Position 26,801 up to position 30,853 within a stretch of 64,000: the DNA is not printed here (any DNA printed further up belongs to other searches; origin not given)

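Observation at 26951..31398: Restriction-endonuclease-fold + RecQ helicase giant protein translationally coupled to a repeat-rich coiled-coil protein: candidate undescribed defence system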

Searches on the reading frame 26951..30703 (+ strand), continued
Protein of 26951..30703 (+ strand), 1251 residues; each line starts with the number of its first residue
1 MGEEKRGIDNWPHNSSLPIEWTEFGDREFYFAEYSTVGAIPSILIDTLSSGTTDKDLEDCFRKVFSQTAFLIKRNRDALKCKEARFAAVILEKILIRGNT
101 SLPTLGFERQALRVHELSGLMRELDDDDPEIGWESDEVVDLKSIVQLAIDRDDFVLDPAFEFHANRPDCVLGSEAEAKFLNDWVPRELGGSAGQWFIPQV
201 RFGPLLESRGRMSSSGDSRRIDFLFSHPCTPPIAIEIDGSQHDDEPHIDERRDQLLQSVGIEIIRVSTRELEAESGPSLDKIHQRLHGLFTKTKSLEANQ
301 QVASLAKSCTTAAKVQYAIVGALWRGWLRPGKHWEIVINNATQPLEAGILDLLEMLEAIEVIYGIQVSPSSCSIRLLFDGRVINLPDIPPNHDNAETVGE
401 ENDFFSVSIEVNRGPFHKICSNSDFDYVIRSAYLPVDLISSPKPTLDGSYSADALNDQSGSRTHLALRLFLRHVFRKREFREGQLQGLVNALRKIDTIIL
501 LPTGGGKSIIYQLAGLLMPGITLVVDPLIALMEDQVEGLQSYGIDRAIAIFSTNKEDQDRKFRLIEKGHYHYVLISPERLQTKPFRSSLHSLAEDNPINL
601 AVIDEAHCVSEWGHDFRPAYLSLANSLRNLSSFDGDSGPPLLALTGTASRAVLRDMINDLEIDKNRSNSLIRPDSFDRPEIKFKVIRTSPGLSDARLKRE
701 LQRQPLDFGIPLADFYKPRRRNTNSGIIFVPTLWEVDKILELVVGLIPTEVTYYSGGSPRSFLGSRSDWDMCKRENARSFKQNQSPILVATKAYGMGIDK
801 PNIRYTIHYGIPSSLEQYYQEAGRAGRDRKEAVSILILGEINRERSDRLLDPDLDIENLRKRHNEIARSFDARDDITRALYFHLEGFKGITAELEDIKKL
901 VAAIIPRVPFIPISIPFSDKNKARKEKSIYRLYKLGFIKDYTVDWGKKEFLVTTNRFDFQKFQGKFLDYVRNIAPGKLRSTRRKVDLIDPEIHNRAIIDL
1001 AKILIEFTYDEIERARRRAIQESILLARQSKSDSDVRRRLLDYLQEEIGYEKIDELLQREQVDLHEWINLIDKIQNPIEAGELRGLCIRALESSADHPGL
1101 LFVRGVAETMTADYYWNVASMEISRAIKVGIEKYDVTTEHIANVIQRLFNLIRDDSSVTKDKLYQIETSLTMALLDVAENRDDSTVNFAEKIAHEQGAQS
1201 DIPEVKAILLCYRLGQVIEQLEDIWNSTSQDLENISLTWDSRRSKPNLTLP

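Call 81: search_protein_families(library=padloc, alignment_id=A9, max_evalue=1e-10)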
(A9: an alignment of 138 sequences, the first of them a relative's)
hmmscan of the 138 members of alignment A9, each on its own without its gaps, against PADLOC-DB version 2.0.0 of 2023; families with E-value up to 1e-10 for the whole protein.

A. member 1, L006:1128-2810:+ (561 aa): 0 families

B. families by the number of members that match (of 138 scanned): 74 families (the first 25 are shown)
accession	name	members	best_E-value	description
PDLC04135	mad3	4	5.1e-27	mads_3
PDLC03839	LeoA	2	1.9e-124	-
PDLC03841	LeoBC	2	2.5e-110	-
PDLC02196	IetA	2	4.7e-37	-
PDLC02195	IetA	2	7.8e-30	-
PDLC04232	IetA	2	4.7e-29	-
PDLC04231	IetA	2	8.8e-19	-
PDLC00914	TRIP13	2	7e-14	TRIP13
PDLC00915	TRIP13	2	5.9e-11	TRIP13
PDLC04789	PDC-S01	1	8.9e-85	-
PDLC00094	GajA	1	8.2e-65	AAA ATPase domain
PDLC03960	SngC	1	3.3e-62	-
PDLC02897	DpdJ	1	1.3e-58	DpdJ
PDLC02503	BrxHI|BrxHII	1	3.4e-57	BrxHI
PDLC04787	PDC-S01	1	3.2e-55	-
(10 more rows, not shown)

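Call 86: search_protein_families(library=pfam, proteins=[L004:11049-11834:+, L005:11946-12779:+, L084:9853-10668:+], max_evalue=0.1)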
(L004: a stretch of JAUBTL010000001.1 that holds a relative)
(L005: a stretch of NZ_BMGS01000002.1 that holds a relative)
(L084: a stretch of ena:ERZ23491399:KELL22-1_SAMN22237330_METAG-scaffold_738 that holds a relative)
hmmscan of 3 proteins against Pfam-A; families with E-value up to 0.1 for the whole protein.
L004:11049-11834:+ (262 aa): 18 families
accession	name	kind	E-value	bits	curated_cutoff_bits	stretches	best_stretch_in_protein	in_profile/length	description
PF25764.1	KIF21A_4th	-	1.2e-05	25.5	33.1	1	45-202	22-171/183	KIF21A-like domain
PF20667.3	Sec10_N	-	2.3e-05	24.9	27.4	1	116-194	7-84/118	Exocyst complex component Sec10, N-terminal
PF06009.19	Laminin_II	-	9e-05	23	33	1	137-212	9-84/138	Laminin Domain II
PF07889.17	DUF1664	-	0.00011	22.6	34.6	1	126-207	40-121/124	Protein of unknown function (DUF1664)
PF10498.14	IFT57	-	0.00089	18.8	40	1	127-212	229-314/360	Intra-flagellar transport protein 57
PF01442.23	Apolipoprotein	-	0.001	19.3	90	1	10-156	41-187/190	Apolipoprotein A1/A4/E domain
PF06160.17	EzrA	-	0.0058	15.4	39.6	1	135-217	345-430/557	Septation ring formation regulator, EzrA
PF02181.28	FH2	-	0.009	15.6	34.8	1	136-217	260-341/372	Formin Homology 2 Domain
PF05791.16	Bacillus_HBL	-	0.0095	16.2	29.1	1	131-204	102-175/177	Bacillus haemolytic enterotoxin (HBL)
PF23067.1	MG280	-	0.013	15.5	27.4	1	103-207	42-149/259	Uncharacterised protein MG280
PF20497.3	SWI-SNF_Ssr4_C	-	0.018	14.9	22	1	121-209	88-171/456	SWI/SNF and RSC complexes subunit Ssr4 C-terminal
PF25105.1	DUF7813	-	0.037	13.8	27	1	48-226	36-213/442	Family of unknown function (DUF7813)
PF05010.19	TACC_C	-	0.038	14.1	29.9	0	1-113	45-154/201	Transforming acidic coiled-coil-containing protein (TACC), C-terminal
PF06103.16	DUF948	-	0.039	14.6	37.2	1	130-184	29-83/89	Bacterial protein of unknown function (DUF948)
PF06419.17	COG6_N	-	0.047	14.3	27.4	1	23-75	26-78/114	Conserved oligomeric complex COG6, N-terminal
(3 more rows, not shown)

L005:11946-12779:+ (278 aa): 2 families
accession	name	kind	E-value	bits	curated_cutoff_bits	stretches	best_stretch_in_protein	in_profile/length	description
PF08653.15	DASH_Dam1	-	0.011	16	26.6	0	140-177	7-43/56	DASH complex subunit Dam1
PF04803.17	Cor1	-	0.014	16.1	32.1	1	53-175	6-123/132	Cor1/Xlr/Xmr conserved region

L084:9853-10668:+ (272 aa): 21 families
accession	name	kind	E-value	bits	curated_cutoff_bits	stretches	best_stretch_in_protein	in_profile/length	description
PF01442.23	Apolipoprotein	-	3.2e-07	30.7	90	1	40-228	2-185/190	Apolipoprotein A1/A4/E domain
PF04513.17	Baculo_PEP_C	-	9.9e-05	22.9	38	0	81-159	17-94/140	Baculovirus polyhedron envelope protein, PEP, C terminus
PF07464.16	ApoLp-III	-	0.00026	21.6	36.3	1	57-184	3-128/146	Apolipophorin-III precursor (apoLp-III)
PF04871.18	Uso1_p115_C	-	0.00091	19.9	28.4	1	96-155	8-69/121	Uso1 / p115 like vesicle tethering protein, C terminal region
PF05960.17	DUF885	-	0.0031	17.6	32.4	1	10-215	85-308/532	Bacterial protein of unknown function (DUF885)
PF17107.11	SesA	-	0.0036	17.9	26.3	0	62-144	18-98/122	N-terminal domain on NACHT_NTPase and P-loop NTPases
PF11068.13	YlqD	-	0.0056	17.5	27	1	75-149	6-84/131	YlqD protein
PF00435.27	Spectrin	-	0.013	16.4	29.9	0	24-87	30-93/105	Spectrin repeat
PF01544.23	CorA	-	0.013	15.3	27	2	38-149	128-238/292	CorA-like Mg2+ transporter protein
PF07295.17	DUF1451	-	0.014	16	26.1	1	102-199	8-108/146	Zinc-ribbon containing domain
PF06103.16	DUF948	-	0.014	16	37.2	0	3-55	36-88/89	Bacterial protein of unknown function (DUF948)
PF01298.24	TbpB_B_D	-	0.015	16.2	26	0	148-206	31-87/126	C-lobe and N-lobe beta barrels of Tf-binding protein B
PF07889.17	DUF1664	-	0.023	15.2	34.6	0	133-195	42-103/124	Protein of unknown function (DUF1664)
PF23103.1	Zf-C2H2_ZNF451_5th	-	0.037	14.3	27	0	152-163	11-22/35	Fifth Zinc fingers C2H2 type, ZNF451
PF09403.15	FadA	-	0.04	14.8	28.5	1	4-80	4-79/99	Adhesion protein FadA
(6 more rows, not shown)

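Call 89: find_encoding_contigs(protein=P0068, flank=6000, max_places=2)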
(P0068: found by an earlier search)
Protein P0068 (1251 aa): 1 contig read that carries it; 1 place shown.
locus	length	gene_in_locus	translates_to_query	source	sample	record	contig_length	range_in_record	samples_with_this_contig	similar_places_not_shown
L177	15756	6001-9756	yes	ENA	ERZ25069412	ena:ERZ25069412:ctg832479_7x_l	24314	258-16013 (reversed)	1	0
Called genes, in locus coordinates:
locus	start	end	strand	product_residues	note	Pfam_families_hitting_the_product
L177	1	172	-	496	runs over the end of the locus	PF00370:FGGY_N, PF02782:FGGY_C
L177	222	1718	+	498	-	PF00939:Na_sulph_symp, PF03600:CitMHS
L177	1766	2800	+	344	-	PF00294:PfkB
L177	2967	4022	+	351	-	PF01266:DAO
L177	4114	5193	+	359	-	PF01791:DeoC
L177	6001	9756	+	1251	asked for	PF04480:DUF559, PF00270:DEAD, PF00271:Helicase_C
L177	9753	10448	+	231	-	-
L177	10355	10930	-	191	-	-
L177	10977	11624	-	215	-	PF01841:Transglut_core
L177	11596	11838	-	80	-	PF08379:Bact_transglu_N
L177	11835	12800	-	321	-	PF04168:Alpha-E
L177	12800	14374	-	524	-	PF04174:CP_ATPgrasp_1, PF14403:CP_ATPgrasp_2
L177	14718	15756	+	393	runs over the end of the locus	PF00004:AAA (weak)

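Call 90: search_protein_families(library=phrogs, proteins=[window:26951-30703:+], max_evalue=0.001)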
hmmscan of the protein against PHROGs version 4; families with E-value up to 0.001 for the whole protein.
window:26951-30703:+ (1251 aa): 3 families
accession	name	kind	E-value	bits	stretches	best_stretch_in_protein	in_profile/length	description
phrog_33220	-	unknown function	2e-81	275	2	458-962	789-1285/1558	-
phrog_16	-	DNA, RNA and nucleotide metabolism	2.1e-16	60.3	1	479-844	272-604/986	DNA helicase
phrog_6819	-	DNA, RNA and nucleotide metabolism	0.00037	20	0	495-612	37-151/645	Holliday junction branch migration helicase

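Call 91: search_protein_families(library=pfam, alignment_id=A8, max_evalue=0.00001)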
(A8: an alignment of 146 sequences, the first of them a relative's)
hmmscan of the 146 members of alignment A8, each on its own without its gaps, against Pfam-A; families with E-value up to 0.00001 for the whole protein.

A. member 1, L001:4604-4978:+ (125 aa): 0 families

B. families by the number of members that match (of 146 scanned): 129 families (the first 25 are shown)
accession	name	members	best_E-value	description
PF13561.12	adh_short_C2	3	3.1e-63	Enoyl-(Acyl carrier protein) reductase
PF00106.31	adh_short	3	1.4e-45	short chain dehydrogenase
PF04851.21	ResIII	3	1.8e-32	Type III restriction enzyme, res subunit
PF13304.12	AAA_21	3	1.8e-30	AAA domain, putative AbiEii toxin, Type IV TA system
PF13175.12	AAA_15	3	1.4e-19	AAA ATPase domain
PF00271.37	Helicase_C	3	4.1e-18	Helicase conserved C-terminal domain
PF13391.12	HNH_2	3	1.1e-13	HNH endonuclease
PF00270.35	DEAD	3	7e-13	DEAD/DEAH box helicase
PF02463.25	SMC_N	3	6.4e-10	RecF/RecN/SMC N terminal domain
PF07587.16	PSD1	2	6.5e-100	Protein of unknown function (DUF1553)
PF07583.16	PSCyt2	2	4.6e-83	Protein of unknown function (DUF1549)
PF01695.23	IstB_IS21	2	1.2e-70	IstB-like ATP binding protein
PF00145.23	DNA_methylase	2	5.5e-55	C-5 cytosine-specific DNA methylase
PF00005.33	ABC_tran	2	1.8e-37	ABC transporter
PF07635.16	PSCyt1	2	8.4e-15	Planctomycete cytochrome C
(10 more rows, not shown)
